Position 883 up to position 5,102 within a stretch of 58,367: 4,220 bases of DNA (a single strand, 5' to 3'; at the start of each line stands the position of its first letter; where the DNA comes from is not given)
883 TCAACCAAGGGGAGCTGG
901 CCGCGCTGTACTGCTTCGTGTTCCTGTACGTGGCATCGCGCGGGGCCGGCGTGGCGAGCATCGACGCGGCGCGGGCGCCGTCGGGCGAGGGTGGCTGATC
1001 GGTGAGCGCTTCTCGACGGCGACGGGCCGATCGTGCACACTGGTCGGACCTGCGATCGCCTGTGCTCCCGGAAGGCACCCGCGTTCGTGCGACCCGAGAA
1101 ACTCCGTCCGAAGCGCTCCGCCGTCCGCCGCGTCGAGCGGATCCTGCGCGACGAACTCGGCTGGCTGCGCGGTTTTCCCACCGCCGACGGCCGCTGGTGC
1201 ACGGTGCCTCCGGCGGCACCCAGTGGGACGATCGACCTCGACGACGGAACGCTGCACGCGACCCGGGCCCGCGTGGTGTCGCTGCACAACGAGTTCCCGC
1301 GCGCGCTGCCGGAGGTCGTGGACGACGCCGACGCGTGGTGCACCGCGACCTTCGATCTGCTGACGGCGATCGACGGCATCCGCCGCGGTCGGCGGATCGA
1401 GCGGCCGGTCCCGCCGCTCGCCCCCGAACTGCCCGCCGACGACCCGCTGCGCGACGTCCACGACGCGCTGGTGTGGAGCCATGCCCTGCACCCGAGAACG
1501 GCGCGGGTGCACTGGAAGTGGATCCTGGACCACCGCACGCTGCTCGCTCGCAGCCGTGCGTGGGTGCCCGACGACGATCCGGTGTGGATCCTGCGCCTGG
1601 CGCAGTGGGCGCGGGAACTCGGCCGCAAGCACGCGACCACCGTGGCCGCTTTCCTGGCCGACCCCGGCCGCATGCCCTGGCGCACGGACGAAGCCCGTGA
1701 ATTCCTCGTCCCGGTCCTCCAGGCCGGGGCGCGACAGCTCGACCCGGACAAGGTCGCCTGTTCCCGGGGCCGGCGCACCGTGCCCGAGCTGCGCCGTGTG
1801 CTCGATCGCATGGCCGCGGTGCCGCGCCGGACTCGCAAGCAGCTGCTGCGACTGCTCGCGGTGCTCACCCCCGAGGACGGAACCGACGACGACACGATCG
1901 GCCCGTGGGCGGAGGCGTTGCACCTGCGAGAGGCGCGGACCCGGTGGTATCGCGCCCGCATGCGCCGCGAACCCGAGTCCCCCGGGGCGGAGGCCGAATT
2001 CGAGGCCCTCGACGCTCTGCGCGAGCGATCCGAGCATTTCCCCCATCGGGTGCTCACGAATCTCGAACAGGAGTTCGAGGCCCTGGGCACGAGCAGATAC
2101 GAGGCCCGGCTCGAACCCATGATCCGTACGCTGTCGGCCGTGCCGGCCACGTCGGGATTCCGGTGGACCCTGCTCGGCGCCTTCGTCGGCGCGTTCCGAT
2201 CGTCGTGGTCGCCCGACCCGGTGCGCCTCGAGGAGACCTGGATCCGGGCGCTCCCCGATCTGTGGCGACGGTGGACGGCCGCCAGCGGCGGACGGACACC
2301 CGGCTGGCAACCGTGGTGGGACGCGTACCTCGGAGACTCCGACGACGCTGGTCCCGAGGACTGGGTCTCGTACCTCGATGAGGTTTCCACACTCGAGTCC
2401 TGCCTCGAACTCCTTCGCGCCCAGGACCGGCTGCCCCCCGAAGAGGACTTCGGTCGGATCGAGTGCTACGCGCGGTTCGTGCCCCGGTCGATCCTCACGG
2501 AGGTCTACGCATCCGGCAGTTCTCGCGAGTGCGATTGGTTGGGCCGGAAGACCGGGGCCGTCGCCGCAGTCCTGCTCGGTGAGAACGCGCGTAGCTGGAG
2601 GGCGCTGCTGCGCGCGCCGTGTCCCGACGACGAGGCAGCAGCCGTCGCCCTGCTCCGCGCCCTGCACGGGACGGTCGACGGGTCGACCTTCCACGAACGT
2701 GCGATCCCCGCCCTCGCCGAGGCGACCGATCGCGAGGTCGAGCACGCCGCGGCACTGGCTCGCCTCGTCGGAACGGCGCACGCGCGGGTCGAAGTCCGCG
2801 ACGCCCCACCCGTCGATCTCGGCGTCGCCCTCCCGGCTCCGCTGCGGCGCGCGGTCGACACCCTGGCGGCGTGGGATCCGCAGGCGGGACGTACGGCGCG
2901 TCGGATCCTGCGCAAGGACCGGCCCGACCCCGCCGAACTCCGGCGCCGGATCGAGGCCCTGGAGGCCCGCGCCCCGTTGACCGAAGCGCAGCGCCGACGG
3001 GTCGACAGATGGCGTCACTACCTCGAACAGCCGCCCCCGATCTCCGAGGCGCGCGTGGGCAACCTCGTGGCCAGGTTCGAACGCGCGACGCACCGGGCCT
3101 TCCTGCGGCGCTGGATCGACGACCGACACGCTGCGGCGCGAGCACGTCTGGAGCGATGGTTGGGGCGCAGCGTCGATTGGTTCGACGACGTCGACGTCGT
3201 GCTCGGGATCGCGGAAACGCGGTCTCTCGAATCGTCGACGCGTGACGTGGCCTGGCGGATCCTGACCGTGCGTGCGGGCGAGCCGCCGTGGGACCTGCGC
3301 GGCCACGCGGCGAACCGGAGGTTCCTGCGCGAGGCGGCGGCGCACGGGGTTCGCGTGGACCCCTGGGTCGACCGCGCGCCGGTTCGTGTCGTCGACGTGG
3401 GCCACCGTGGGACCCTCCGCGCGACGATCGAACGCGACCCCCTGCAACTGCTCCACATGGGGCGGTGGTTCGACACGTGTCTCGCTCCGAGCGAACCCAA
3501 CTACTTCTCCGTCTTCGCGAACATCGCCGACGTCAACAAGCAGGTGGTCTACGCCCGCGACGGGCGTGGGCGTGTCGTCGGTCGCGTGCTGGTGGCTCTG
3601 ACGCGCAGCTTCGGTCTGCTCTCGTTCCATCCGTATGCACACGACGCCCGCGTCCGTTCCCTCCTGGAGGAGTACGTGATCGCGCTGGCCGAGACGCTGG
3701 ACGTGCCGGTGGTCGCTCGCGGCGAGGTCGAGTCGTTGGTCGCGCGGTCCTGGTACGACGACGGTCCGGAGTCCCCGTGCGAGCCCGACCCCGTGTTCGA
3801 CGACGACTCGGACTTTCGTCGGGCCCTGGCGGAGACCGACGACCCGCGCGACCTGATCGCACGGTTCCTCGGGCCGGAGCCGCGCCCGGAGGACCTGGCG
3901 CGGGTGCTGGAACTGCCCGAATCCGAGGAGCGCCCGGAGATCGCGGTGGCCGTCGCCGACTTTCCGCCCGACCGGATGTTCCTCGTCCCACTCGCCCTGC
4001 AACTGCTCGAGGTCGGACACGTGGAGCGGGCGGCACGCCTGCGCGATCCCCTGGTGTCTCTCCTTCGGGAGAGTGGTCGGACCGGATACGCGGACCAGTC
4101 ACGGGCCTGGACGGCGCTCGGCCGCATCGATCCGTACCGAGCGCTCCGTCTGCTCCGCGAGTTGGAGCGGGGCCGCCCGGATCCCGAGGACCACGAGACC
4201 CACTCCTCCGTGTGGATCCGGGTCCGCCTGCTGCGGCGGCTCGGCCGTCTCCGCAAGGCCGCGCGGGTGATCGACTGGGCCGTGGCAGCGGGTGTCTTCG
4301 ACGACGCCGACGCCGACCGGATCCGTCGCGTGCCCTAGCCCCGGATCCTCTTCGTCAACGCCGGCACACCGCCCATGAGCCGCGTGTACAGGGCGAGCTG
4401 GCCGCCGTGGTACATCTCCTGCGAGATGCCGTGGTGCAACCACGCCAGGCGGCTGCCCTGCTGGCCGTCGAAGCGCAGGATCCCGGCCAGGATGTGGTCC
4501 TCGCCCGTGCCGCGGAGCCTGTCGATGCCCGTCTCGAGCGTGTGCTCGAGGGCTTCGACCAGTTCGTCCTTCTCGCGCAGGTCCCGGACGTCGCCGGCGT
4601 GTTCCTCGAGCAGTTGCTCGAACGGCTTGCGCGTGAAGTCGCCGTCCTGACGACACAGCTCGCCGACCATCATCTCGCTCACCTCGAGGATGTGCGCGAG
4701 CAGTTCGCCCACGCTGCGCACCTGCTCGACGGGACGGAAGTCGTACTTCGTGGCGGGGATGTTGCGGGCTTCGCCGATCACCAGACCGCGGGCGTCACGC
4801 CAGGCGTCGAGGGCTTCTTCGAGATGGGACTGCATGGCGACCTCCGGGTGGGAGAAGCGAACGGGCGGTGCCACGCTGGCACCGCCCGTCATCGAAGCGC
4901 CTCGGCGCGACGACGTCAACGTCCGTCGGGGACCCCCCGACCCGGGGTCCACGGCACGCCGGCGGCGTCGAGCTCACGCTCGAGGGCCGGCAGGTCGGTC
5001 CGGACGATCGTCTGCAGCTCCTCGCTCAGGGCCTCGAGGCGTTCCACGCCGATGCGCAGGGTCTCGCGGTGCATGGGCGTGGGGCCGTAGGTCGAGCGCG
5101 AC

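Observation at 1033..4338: Protein-like 1,101-aa gene of unknown function, probably co-transcribed with a DoxX gene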

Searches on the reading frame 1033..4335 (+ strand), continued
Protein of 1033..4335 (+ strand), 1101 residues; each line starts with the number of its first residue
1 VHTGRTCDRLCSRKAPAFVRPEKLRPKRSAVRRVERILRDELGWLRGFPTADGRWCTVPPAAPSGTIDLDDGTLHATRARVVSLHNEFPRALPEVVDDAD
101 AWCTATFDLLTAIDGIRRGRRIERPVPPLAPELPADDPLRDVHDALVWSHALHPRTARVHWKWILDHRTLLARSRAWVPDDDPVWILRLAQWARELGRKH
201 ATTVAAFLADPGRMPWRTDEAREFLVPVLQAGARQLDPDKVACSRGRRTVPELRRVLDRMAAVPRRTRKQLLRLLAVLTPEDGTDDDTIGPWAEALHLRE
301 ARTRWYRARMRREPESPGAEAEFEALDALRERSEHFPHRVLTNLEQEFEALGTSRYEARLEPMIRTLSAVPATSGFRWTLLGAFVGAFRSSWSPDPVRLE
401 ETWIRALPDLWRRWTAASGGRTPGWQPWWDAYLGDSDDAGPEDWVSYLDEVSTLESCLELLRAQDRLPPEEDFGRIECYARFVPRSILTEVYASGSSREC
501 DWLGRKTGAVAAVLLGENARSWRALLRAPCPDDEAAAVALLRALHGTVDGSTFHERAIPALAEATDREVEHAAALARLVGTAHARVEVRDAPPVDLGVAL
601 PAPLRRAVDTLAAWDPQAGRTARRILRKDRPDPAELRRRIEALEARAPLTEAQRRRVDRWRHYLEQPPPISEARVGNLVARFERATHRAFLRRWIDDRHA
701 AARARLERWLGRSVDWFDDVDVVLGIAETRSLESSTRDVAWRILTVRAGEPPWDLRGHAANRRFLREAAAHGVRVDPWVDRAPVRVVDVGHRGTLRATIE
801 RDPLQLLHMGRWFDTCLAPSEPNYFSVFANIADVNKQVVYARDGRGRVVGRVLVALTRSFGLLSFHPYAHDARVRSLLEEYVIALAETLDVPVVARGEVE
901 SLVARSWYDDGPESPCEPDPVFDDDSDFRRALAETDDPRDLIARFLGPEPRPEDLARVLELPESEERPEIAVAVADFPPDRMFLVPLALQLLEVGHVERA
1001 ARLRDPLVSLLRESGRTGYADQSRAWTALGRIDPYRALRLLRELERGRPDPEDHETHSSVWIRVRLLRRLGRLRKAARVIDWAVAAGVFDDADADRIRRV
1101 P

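Call 80: search_protein_families(library=pfam, proteins=[P0084], max_evalue=0.001)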
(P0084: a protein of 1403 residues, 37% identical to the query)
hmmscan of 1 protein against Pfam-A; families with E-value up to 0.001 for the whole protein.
P0084 (1403 aa): 8 families
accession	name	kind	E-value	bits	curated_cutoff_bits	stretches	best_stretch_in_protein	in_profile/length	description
PF13855.12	LRR_8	-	4.7e-57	190.1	27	7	1294-1353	1-61/61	Leucine rich repeat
PF00560.39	LRR_1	-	1.7e-48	152.5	20.6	0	1142-1164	1-23/23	Leucine Rich Repeat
PF12799.13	LRR_4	-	2.2e-42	142.5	27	5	1272-1306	2-39/44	Leucine Rich repeats (2 copies)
PF23598.1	LRR_14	-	6.2e-30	104.6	40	3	1113-1230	43-145/353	Leucine-rich repeat region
PF13516.12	LRR_6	-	8.7e-11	41.5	23.4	0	1140-1155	2-17/24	Leucine Rich repeat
PF23211.1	LRR_LRWD1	-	2.3e-10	40.9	28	1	1220-1306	15-98/190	Leucine-rich repeat and WD repeat-containing protein 1, LRR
PF25019.1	LRR_R13L1-DRL21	-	3.7e-10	40.2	27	0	1239-1302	60-125/127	R13L1/DRL21 LRRs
PF25013.1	LRR_Zer-1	-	2.7e-08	34.5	27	0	1137-1238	4-100/137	Zer-1-like, Leucine-rich repeats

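Call 82: find_encoding_contigs(protein=P0001, flank=2000, max_places=3)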
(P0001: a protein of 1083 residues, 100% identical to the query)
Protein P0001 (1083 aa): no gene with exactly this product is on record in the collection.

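Call 84: fold_search(model_id=the predicted structure, library=viral)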
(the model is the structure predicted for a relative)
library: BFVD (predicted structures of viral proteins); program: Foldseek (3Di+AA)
matches with E <= 10: 246; with E <= 0.001: 0
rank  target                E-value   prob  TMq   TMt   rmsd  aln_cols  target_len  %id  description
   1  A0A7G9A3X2            1.4e-02  0.92  0.12  0.18  26.7       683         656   12  Uncharacterized protein [Bacteriophage sp.]
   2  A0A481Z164            4.4e-02  0.16  0.07  0.09  35.9       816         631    8  Uncharacterized protein [Mimivirus LCMiAC02]
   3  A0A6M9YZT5            5.9e-02  0.44  0.10  0.15  32.5       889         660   10  (no name in the UniProt tables at hand)
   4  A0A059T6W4            6.1e-02  0.47  0.10  0.12  27.0       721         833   10  PcfJ domain-containing protein [Listeria phage LP-064]
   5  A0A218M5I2            1.1e-01  1.00  0.08  0.40  10.8       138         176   12  Acetyltransferase domain protein [Arthrobacter phage Niktson]
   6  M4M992                1.1e-01  0.77  0.11  0.22  18.8       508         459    9  (no name in the UniProt tables at hand)
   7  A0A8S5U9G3            1.8e-01  0.12  0.09  0.08  38.2      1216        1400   11  Minor tail protein [Siphoviridae sp. ctKNZ79]
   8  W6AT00                2.3e-01  0.08  0.08  0.07  43.3      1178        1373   11  (no name in the UniProt tables at hand)
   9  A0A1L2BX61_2          2.7e-01  0.04  0.06  0.06  40.0      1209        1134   12  Tape measure protein [Nodularia phage vB_NpeS-2AV2]
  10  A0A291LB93            3.0e-01  0.66  0.08  0.14  19.5       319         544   17  Uncharacterized protein [Caulobacter phage Lullwater]
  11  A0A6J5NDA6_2          3.2e-01  0.69  0.09  0.13  21.2       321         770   15  DUF6973 domain-containing protein [uncultured Caudovirales phage]
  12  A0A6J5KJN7            3.9e-01  0.54  0.08  0.10  25.4       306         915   11  PcfJ-like protein [uncultured Caudovirales phage]
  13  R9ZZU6                4.1e-01  0.12  0.09  0.07  32.8       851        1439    9  Uncharacterized protein [Cellulophaga phage phi46:3]
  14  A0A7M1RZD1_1          4.1e-01  0.06  0.07  0.08  44.2      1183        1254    9  Uncharacterized protein [uncultured phage cr127_1]
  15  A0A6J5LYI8            4.2e-01  0.99  0.06  0.13   6.6        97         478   21  Uncharacterized protein [uncultured Caudovirales phage]
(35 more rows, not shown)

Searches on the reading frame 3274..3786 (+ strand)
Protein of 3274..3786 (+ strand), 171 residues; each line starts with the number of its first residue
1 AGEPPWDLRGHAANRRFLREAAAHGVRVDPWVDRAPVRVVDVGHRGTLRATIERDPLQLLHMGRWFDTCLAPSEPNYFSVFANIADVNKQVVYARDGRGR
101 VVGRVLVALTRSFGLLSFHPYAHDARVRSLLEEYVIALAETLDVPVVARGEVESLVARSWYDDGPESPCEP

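Call 54: search_solved_structures(query=A4, max_evalue=10, show_alignments=2)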
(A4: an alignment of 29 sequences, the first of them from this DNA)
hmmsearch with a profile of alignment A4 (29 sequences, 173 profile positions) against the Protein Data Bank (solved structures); distinct sequences matched with E-value up to 10: 2.
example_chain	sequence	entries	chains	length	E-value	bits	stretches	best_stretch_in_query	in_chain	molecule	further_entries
4w9r_A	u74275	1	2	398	0.34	13.8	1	43-96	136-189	Uncharacterized protein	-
1i6u_A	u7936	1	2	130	1.4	11.9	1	80-120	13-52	30S RIBOSOMAL PROTEIN S8P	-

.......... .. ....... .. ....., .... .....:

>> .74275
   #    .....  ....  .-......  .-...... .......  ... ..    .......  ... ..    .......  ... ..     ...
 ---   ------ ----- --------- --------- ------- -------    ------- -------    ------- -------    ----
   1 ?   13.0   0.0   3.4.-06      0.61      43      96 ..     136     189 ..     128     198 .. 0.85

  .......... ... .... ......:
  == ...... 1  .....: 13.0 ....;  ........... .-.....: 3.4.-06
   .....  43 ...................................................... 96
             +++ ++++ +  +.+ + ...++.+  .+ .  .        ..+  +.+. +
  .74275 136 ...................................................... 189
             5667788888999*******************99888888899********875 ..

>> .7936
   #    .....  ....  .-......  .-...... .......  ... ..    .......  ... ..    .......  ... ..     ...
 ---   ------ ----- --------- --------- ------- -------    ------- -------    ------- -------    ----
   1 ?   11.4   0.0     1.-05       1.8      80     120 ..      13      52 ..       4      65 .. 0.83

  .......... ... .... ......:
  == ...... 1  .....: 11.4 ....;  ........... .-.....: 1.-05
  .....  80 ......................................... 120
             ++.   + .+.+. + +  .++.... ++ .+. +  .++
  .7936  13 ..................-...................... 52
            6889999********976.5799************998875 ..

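Call 55: find_homologous_proteins(query=A4, max_evalue=0.001)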
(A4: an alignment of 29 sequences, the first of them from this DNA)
Query A4 (29 sequences) (171 aa, profile of the alignment): 48 proteins with E <= 0.001 among 3136 candidates.
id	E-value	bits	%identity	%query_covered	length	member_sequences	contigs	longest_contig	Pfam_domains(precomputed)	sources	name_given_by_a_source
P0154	8.0e-53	197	41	80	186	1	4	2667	-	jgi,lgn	jgi:hypothetical protein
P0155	3.2e-52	195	47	83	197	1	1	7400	-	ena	-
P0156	1.2e-46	177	51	64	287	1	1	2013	-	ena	-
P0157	1.5e-46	176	52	64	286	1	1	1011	-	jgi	jgi:hypothetical protein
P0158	4.1e-46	175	52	61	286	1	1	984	-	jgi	jgi:hypothetical protein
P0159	1.2e-45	173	46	61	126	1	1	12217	-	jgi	jgi:hypothetical protein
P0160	5.6e-45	171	49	73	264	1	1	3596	-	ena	-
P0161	1.3e-43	167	37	69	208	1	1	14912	-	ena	-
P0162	6.0e-43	164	44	64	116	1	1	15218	-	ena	-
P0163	9.3e-43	164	40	95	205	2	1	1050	-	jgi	jgi:hypothetical protein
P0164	1.3e-42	163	47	66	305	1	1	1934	-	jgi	jgi:hypothetical protein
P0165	1.4e-42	163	45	71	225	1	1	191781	-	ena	-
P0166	9.2e-42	161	44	60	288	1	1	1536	-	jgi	jgi:hypothetical protein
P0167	3.2e-41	159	44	62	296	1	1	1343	-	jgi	-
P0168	5.1e-40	155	43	96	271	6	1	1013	-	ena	-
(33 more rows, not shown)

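Call 64: search_protein_families(library=pfam, alignment_id=A4, max_evalue=10)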
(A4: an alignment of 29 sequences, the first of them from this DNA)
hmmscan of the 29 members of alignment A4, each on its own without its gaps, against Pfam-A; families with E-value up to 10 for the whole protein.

A. member 1, seq(171 aa): 0 families

B. families by the number of members that match (of 29 scanned): 12 families
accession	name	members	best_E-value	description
PF01427.22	Peptidase_M15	2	0.086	D-ala-D-ala dipeptidase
PF18871.6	HEPN_Toprim_N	1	0.017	HEPN/Toprim N-terminal domain 1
PF15592.11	Imm41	1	0.042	Immunity protein 41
PF23037.1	KOWx_SPT5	1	0.1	Transcription elongation factor SPT5, KOWx domain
PF24506.1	KNTC1_N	1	0.12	KNTC1, N-terminal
PF22396.1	DUF6976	1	0.12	Family of unknown function (DUF6976)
PF17101.10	Stealth_CR1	1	0.15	Stealth protein CR1, conserved region 1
PF25711.1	crAss_THB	1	0.17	Crassvirus tail hub protein B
PF10096.14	DUF2334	1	0.21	Uncharacterized protein conserved in bacteria (DUF2334)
PF09759.15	Atx10homo_assoc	1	0.25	Spinocerebellar ataxia type 10 protein domain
PF08967.16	ENCP4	1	0.25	Putative type 4B encapsulin shell protein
PF16813.11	Cas_St_Csn2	1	0.36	CRISPR-associated protein Csn2 subfamily St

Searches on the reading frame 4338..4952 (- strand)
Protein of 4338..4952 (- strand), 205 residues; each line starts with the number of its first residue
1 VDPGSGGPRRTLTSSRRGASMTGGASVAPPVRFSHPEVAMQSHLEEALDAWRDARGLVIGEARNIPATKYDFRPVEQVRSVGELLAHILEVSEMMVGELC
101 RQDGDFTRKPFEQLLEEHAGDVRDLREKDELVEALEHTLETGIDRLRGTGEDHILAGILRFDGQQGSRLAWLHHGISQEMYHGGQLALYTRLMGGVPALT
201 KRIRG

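Call 3: search_protein_families(library=pfam, proteins=[window:4338-4952:-], max_evalue=1)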
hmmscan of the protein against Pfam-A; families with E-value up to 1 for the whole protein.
window:4338-4952:- (205 aa): 4 families
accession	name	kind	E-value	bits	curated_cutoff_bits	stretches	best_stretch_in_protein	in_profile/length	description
PF05163.17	DinB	-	3.8e-11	43.7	23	1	40-199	1-151/165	DinB family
PF12867.12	DinB_2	-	5.9e-09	36.9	24.8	1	52-186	3-128/128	DinB superfamily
PF04978.18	MST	-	0.0076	17.2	27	1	53-188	8-142/149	Mycothiol-S-transferase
PF12515.13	CaATP_NAI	-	0.15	12.1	25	1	45-63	14-32/45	Ca2+-ATPase N terminal autoinhibitory domain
